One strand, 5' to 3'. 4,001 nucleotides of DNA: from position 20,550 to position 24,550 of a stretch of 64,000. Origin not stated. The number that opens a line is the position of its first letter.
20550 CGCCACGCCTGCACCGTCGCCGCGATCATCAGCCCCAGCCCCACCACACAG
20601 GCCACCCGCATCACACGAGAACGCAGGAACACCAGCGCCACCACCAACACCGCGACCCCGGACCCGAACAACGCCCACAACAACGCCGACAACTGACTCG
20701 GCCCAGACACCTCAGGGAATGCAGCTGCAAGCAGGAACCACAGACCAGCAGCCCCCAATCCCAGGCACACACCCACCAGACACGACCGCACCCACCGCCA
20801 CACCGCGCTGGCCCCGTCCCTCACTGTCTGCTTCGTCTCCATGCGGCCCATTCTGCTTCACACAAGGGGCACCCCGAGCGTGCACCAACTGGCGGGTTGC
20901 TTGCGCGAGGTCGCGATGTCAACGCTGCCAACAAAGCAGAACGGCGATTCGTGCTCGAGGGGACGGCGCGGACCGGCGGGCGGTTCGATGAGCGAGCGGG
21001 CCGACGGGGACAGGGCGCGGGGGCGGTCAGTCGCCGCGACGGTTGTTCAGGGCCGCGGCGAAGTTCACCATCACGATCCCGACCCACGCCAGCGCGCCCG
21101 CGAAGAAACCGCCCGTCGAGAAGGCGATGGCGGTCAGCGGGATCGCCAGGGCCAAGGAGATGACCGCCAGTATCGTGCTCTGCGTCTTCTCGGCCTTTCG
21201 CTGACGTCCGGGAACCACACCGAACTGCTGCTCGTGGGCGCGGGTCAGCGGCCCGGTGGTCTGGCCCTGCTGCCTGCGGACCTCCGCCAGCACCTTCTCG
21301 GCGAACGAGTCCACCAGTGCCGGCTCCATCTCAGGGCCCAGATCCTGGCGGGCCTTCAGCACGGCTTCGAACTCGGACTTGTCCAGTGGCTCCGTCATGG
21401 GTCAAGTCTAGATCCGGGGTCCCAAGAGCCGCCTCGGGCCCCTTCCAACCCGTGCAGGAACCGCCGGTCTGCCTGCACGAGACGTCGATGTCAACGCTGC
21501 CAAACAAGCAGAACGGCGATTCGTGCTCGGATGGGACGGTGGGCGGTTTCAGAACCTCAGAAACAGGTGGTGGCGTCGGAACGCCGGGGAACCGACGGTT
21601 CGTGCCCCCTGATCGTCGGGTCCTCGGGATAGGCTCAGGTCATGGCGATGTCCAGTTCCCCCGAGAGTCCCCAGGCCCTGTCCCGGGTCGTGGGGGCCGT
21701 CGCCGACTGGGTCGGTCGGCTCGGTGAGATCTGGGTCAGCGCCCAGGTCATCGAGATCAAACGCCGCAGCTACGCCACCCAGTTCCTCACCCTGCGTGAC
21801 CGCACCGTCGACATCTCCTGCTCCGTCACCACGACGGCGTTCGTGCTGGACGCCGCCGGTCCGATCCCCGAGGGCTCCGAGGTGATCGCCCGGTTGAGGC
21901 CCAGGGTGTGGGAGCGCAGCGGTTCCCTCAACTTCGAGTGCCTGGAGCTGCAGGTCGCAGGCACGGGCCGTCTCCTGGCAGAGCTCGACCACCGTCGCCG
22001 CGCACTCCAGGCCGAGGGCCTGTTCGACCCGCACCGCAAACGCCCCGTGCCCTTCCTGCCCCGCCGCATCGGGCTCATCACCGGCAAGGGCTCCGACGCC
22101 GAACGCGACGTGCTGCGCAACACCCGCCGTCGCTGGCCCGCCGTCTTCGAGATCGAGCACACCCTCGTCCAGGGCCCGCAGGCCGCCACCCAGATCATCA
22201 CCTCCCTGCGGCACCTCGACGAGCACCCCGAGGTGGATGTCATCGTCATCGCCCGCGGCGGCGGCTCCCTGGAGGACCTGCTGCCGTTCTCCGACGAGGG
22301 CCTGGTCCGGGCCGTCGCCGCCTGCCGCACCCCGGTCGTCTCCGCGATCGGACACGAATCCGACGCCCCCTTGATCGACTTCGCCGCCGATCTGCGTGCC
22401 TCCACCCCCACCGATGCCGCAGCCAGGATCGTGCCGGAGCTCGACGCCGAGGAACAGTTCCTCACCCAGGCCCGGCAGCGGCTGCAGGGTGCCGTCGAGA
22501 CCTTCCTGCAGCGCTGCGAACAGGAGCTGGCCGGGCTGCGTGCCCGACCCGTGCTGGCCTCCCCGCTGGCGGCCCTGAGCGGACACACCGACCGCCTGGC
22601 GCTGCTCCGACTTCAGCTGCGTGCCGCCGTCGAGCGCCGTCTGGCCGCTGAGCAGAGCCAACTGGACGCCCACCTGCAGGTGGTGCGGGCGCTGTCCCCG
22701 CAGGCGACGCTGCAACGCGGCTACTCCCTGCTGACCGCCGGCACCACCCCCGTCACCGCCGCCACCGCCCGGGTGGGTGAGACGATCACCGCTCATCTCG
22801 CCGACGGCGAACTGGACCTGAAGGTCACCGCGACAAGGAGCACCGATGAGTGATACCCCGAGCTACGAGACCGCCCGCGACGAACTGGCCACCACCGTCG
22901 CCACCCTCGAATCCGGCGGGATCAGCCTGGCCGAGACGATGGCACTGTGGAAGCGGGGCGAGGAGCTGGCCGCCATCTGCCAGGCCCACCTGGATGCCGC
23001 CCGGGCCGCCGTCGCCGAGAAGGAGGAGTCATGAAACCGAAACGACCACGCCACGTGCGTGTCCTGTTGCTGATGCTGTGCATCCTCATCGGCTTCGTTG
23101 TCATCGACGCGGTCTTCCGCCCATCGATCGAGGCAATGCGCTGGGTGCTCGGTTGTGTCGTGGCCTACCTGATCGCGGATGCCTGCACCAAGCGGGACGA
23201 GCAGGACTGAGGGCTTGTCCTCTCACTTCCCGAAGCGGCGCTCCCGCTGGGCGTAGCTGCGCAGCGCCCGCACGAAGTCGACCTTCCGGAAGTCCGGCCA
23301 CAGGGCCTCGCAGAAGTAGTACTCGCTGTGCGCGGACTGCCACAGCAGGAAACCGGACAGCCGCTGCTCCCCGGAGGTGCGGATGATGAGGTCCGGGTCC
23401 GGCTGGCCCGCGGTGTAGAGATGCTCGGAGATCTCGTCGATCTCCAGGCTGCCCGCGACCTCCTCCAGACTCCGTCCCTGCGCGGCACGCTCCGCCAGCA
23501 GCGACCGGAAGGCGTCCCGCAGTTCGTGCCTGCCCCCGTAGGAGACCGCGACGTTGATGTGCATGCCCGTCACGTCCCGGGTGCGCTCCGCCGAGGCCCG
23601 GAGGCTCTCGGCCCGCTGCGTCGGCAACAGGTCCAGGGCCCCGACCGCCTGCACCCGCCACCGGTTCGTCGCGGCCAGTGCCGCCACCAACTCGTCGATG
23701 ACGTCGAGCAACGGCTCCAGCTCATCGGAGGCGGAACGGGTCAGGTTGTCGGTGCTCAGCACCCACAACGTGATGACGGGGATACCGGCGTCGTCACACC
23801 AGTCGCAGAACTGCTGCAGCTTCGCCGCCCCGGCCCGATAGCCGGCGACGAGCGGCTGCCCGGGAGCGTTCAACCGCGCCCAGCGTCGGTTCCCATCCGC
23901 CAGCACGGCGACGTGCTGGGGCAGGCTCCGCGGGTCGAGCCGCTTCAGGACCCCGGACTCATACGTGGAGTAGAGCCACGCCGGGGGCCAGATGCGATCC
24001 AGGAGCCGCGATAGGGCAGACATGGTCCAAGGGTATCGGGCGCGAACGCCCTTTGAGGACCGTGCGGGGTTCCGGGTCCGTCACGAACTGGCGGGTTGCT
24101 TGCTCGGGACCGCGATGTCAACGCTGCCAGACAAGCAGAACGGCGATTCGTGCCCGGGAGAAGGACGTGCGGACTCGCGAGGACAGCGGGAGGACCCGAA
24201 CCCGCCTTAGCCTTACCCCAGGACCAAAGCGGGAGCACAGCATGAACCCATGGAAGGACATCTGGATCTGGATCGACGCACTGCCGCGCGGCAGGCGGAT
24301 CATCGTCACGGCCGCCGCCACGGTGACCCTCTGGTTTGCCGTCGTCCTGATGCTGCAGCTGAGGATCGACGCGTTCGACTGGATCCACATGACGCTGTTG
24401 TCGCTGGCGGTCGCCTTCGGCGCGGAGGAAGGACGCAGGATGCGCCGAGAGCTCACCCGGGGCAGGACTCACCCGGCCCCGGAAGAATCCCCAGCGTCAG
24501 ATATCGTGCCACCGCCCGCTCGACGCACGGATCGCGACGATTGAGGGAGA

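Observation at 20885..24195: Three copies of a ~100-nt conserved intergenic element with a loop-variable hairpin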

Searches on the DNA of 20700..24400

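Call 4: search_rna_families(source=window, start=20700, end=24400, threshold=evalue, max_evalue=10, show_alignments=3)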
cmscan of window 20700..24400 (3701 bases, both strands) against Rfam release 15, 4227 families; matches with E-value up to 10: 5.
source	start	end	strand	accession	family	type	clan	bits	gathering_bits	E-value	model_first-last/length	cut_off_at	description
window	21584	21628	+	RF03863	mir-1258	Gene; miRNA;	-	18.6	74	7.7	1-72/72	no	mir-1258 microRNA precursor family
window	22523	22549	+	RF02784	SorX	Gene; sRNA;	-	17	46.6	1.3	41-67/73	no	Singlet oxygen resistance RNA X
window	22930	22969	+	RF01276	sR53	Gene; snRNA; snoRNA; CD-box;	-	14.4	49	5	1-60/60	no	Small nucleolar RNA sR53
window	21102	21177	-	RF02631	Hrs13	Gene; sRNA;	-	14.3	52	5.9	1-82/82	no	Hfq-regulated sRNA 13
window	21025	21075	-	RF01127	sR42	Gene; snRNA; snoRNA; CD-box;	-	13.1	38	9.2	1-63/63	no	Small nucleolar RNA sR42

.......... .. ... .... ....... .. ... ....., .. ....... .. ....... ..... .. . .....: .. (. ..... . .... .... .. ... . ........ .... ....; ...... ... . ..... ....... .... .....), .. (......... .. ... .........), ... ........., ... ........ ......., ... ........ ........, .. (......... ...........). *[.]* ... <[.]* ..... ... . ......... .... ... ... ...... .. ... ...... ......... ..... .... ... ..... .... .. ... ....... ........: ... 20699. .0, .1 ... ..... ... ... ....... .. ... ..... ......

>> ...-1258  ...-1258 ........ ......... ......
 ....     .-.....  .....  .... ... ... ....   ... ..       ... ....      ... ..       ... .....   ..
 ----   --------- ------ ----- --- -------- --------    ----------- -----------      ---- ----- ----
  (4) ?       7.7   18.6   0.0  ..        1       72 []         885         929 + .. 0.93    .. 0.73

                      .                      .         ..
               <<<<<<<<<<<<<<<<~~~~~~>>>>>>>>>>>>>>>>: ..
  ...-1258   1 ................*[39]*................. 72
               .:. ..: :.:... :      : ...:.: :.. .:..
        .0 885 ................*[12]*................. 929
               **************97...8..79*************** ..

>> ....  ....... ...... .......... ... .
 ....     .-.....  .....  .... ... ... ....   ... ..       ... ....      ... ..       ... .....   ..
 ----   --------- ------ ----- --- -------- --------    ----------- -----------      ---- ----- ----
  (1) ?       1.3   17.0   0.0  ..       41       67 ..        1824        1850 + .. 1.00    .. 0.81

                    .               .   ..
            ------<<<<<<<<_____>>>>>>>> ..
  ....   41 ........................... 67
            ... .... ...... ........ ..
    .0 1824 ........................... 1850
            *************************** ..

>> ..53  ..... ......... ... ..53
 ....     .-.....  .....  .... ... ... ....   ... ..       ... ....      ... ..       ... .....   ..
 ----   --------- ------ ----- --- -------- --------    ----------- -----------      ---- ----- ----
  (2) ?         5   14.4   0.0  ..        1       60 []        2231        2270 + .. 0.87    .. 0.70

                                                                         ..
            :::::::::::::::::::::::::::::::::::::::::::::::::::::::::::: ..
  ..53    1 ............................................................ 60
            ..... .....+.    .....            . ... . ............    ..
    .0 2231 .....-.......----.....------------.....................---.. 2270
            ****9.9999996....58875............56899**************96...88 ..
